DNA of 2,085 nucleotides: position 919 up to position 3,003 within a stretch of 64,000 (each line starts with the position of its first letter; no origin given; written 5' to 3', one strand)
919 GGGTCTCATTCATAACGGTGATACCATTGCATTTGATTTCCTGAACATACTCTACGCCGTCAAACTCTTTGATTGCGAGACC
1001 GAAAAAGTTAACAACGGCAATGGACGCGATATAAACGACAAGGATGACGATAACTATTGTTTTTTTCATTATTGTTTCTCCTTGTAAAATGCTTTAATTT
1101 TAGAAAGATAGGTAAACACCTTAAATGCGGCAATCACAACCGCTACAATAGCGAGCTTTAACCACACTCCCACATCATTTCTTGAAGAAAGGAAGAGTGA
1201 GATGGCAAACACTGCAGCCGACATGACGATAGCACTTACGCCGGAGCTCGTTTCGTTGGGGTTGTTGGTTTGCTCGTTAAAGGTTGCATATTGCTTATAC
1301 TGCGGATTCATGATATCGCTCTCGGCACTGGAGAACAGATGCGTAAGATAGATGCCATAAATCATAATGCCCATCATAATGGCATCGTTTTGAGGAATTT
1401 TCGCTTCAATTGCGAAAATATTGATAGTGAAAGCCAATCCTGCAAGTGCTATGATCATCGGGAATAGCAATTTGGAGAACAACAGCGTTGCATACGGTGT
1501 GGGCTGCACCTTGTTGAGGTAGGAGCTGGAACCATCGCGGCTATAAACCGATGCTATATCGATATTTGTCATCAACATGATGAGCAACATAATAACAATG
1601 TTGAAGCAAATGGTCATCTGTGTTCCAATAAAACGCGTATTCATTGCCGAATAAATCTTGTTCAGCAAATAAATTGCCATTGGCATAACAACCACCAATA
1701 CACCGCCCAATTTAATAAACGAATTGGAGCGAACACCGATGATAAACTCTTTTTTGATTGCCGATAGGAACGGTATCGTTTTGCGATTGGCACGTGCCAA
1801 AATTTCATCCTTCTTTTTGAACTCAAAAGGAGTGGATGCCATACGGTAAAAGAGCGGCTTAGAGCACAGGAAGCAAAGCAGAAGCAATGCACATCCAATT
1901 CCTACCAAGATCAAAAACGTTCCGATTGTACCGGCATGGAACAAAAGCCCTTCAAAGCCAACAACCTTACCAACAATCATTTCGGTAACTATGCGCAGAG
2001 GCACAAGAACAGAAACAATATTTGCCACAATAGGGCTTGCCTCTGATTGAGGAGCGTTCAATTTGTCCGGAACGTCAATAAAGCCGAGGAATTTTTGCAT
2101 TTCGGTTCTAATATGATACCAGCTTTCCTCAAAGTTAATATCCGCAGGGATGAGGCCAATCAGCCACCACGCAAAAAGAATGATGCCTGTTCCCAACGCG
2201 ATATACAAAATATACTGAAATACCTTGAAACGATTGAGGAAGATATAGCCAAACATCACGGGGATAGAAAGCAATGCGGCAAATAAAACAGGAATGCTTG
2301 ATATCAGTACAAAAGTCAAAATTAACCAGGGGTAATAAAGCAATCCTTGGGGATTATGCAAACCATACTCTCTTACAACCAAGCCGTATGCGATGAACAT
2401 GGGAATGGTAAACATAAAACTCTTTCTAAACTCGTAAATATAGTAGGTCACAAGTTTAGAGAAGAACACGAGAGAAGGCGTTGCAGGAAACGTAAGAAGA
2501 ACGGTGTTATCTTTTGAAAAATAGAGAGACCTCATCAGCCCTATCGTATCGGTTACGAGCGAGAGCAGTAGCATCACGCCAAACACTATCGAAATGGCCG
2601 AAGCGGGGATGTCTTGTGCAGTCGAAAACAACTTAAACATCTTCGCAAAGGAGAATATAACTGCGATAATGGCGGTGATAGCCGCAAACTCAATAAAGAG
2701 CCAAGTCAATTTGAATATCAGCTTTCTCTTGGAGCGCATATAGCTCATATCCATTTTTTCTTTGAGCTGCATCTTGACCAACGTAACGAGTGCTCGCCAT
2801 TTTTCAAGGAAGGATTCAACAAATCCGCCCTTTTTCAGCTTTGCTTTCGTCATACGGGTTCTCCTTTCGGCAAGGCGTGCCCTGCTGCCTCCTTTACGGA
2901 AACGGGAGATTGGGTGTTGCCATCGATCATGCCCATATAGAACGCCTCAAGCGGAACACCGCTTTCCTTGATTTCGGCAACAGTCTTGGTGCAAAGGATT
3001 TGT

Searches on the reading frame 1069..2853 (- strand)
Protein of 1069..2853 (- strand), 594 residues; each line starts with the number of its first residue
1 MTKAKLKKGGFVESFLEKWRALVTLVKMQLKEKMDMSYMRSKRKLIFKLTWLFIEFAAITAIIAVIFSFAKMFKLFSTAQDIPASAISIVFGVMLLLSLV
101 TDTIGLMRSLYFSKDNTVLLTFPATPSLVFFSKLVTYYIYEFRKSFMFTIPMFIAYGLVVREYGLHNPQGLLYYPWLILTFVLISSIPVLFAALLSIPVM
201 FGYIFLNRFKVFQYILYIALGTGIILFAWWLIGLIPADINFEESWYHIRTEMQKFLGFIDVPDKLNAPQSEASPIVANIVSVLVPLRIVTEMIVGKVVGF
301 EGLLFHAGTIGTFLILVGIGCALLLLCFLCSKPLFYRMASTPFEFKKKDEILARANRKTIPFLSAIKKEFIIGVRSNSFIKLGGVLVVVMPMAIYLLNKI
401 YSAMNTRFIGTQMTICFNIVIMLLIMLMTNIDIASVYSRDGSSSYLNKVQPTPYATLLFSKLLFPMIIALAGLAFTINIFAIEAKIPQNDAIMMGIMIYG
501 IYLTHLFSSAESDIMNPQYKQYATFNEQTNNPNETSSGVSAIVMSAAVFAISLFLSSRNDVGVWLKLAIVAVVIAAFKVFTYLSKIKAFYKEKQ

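Call 74: search_protein_families(library=pfam, proteins=[window:1069-2853:-], max_evalue=0.00001)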
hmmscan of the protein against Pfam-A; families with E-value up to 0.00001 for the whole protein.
window:1069-2853:- (594 aa): 1 family
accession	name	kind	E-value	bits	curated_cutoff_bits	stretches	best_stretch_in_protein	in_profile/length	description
PF16949.11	ABC_tran_2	-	2.3e-07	30.5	25.7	1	52-252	11-204/542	Putative ATP-binding cassette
